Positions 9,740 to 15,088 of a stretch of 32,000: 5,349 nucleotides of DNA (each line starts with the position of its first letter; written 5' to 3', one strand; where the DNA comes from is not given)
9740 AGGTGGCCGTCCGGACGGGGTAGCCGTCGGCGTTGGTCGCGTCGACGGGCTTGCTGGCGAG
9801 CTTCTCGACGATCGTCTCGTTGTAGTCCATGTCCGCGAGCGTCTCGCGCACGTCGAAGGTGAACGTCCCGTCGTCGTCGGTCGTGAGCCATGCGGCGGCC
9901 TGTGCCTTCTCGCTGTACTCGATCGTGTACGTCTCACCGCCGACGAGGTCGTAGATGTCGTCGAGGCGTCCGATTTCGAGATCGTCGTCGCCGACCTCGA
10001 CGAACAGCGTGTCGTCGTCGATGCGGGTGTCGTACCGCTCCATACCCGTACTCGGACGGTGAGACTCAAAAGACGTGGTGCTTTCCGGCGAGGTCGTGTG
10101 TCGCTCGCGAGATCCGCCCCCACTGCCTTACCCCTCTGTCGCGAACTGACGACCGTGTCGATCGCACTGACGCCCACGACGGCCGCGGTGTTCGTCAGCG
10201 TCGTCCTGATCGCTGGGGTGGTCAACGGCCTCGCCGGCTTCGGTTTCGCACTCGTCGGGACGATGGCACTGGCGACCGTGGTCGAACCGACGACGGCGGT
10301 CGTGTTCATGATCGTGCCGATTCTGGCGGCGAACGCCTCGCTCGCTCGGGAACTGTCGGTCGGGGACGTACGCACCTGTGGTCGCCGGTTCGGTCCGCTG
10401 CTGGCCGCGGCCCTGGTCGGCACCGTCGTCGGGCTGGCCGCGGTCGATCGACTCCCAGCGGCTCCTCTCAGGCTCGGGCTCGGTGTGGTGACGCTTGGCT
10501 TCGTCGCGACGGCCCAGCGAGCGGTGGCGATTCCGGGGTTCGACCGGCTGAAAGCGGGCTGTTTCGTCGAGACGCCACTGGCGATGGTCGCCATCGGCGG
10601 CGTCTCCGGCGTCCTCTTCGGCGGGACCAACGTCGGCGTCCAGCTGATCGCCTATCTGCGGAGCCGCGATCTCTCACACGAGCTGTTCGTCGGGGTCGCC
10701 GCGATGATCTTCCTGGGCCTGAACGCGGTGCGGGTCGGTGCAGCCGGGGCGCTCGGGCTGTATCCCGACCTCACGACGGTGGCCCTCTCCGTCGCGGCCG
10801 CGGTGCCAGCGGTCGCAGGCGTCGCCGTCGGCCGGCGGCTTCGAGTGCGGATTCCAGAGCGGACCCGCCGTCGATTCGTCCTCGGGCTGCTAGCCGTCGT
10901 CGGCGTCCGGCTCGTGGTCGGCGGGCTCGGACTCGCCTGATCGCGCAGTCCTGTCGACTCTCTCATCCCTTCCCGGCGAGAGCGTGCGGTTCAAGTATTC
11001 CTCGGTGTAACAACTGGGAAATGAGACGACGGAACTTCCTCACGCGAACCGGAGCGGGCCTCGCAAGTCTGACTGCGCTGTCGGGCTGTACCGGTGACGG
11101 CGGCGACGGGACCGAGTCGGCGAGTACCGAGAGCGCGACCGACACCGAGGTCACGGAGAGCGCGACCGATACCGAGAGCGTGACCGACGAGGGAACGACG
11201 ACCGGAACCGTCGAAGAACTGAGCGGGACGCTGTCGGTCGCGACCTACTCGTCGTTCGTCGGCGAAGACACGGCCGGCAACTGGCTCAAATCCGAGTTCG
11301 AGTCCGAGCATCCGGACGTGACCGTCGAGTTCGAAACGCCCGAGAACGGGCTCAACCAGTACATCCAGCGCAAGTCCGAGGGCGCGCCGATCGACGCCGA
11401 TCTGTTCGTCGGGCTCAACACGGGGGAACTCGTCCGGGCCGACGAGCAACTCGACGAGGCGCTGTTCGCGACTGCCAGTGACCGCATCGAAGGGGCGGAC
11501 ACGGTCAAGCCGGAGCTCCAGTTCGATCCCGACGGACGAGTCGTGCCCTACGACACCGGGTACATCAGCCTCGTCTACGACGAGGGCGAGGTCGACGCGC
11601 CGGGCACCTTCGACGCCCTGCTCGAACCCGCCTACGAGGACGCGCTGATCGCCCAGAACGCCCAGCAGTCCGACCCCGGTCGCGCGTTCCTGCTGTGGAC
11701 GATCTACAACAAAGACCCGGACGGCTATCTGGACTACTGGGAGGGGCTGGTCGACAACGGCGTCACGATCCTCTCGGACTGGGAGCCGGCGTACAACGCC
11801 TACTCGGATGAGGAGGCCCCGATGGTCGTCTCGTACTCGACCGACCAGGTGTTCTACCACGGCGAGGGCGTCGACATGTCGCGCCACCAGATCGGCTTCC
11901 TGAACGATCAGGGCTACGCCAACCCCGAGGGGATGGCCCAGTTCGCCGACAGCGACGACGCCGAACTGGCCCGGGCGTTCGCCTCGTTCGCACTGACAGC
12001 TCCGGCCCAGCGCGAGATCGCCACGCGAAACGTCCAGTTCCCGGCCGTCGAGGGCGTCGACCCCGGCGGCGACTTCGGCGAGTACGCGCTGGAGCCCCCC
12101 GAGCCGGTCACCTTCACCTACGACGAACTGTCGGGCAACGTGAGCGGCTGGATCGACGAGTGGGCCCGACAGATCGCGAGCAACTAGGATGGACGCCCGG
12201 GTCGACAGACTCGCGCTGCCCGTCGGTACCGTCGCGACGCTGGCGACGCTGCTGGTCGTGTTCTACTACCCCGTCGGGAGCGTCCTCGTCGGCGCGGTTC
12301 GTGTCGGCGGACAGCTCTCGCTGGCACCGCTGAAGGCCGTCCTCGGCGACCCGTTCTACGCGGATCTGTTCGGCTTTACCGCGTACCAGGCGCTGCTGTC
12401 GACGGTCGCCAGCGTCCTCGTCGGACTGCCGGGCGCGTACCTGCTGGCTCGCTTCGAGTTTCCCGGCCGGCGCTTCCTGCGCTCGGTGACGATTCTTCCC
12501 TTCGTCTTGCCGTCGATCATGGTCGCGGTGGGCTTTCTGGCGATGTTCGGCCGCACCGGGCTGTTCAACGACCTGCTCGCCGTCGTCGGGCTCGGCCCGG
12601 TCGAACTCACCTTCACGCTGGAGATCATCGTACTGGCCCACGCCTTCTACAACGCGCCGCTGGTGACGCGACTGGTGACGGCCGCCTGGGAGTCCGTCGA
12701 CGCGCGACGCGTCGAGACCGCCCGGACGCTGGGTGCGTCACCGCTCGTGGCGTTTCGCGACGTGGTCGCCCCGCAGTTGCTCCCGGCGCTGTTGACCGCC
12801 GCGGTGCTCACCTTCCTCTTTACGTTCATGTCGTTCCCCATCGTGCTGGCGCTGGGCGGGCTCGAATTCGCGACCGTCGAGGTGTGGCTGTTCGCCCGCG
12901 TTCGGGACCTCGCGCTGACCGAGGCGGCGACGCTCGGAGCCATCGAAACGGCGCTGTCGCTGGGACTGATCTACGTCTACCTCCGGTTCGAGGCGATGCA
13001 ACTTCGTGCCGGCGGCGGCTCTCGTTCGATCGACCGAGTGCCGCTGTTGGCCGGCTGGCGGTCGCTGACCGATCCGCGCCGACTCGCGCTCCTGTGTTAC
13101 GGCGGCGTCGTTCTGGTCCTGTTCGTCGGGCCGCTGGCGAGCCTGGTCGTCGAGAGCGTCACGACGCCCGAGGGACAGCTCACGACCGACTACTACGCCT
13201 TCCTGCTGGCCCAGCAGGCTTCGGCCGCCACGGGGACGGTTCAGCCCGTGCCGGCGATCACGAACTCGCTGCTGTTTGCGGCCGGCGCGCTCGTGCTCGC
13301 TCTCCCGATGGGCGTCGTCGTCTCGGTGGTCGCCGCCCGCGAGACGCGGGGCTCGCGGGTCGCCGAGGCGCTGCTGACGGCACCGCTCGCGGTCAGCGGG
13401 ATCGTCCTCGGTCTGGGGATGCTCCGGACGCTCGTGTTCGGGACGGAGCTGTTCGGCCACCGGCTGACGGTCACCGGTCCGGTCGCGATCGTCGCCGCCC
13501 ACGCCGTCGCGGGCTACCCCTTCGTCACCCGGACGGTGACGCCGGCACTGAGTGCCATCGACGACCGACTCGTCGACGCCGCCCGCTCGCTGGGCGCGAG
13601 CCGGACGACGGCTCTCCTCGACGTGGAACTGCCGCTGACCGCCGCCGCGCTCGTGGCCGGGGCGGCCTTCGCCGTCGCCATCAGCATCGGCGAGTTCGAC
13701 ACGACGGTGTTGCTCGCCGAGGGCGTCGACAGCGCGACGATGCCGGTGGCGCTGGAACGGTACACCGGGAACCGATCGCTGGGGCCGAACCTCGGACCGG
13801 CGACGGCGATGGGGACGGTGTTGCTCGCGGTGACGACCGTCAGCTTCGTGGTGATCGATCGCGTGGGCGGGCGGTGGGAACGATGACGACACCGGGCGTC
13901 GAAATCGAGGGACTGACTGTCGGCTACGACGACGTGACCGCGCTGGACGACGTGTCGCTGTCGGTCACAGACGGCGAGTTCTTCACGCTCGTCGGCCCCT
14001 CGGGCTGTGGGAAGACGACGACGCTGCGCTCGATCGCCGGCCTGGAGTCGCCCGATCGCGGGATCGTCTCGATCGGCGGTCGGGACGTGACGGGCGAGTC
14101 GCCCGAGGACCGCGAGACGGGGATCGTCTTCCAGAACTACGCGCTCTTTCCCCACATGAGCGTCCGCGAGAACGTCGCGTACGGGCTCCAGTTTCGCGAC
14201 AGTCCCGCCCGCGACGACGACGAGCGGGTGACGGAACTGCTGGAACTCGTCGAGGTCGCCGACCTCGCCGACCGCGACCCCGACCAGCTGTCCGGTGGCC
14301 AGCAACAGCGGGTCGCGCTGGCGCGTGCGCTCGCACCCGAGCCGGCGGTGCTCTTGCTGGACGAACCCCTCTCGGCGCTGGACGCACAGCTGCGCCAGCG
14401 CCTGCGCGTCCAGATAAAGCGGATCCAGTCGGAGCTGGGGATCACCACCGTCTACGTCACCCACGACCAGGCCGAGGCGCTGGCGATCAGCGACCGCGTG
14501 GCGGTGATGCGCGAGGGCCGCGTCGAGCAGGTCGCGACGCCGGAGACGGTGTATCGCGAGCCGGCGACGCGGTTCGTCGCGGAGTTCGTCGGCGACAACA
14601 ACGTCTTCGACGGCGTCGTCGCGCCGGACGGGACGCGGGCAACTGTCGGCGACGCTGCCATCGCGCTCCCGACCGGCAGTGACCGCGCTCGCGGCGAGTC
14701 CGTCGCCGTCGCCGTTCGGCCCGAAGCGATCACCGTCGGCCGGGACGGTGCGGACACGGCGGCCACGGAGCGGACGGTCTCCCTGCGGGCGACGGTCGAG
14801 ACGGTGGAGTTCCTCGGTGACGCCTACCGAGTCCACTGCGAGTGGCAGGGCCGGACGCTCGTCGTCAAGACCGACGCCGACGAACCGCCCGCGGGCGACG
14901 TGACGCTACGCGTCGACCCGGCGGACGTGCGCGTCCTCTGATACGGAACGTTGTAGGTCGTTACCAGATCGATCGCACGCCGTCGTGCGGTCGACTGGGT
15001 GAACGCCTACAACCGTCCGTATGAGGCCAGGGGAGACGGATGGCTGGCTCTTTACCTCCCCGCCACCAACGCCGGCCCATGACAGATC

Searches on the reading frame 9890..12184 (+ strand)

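Call 42: search_protein_families(library=pfam, proteins=[window:9890-12184:+], max_evalue=0.00001)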
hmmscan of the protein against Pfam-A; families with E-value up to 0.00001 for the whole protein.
window:9890-12184:+ (765 aa): 2 families
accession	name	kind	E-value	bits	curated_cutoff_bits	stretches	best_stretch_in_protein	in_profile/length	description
PF01547.30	SBP_bac_1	-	2.7e-11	44.5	26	1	468-707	15-306/307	Bacterial extracellular solute-binding protein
PF13343.11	SBP_bac_6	-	3.1e-11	43.7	24.6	1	538-723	44-220/245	Bacterial extracellular solute-binding protein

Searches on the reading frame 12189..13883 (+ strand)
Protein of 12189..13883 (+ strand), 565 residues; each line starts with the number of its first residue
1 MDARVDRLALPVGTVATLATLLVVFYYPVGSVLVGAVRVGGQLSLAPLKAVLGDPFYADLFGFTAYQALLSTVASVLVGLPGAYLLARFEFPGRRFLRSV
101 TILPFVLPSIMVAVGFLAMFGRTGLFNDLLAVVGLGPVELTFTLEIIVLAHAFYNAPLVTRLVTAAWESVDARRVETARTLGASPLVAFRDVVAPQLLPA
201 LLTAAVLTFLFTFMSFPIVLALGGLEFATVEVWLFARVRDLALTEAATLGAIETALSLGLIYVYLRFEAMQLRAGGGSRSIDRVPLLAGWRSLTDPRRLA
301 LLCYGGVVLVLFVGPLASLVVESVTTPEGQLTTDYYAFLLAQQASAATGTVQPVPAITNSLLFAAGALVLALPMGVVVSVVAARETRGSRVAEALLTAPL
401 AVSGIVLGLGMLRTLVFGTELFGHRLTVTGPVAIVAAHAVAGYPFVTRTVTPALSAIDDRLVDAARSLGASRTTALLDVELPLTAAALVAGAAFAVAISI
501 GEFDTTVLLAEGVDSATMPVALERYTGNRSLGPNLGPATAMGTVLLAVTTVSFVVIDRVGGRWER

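Call 42: search_protein_families(library=pfam, proteins=[window:12189-13883:+], max_evalue=0.00001)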
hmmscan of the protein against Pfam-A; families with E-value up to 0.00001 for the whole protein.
window:12189-13883:+ (565 aa): 1 family
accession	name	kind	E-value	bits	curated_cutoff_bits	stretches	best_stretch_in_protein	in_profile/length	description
PF00528.27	BPD_transp_1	-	1.6e-23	83.8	26.4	2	375-562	1-181/184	Binding-protein-dependent transport system inner membrane component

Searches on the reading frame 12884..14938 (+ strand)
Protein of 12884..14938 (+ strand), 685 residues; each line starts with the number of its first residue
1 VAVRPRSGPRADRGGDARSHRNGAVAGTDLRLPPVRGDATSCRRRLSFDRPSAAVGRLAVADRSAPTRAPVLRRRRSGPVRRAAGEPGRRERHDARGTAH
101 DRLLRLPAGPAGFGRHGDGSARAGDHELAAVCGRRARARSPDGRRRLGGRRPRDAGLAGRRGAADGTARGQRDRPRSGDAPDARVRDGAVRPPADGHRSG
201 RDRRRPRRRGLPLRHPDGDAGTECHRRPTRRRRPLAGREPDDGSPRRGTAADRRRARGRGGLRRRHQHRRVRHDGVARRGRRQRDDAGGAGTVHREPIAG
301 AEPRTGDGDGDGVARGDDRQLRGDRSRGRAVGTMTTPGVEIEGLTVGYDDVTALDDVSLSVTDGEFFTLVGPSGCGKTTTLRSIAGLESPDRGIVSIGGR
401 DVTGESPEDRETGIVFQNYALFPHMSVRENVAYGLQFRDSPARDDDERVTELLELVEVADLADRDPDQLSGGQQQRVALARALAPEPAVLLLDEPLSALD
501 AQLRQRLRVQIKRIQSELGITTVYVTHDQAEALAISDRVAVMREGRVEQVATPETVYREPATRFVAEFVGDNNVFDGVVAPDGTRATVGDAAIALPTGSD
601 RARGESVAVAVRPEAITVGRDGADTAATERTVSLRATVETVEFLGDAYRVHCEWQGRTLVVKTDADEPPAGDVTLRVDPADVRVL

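Call 43: search_protein_families(library=pfam, proteins=[window:12884-14938:+], max_evalue=0.00001)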
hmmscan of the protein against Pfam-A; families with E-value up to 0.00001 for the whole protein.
window:12884-14938:+ (685 aa): 3 families
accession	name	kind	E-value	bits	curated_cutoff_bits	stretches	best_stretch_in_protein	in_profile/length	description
PF00005.33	ABC_tran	-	4.7e-36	124.8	25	1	354-496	1-136/137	ABC transporter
PF08402.16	TOBE_2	-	6e-12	46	21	1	609-685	1-76/76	TOBE domain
PF13304.12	AAA_21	-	1.5e-07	32.2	27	0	438-529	206-300/304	AAA domain, putative AbiEii toxin, Type IV TA system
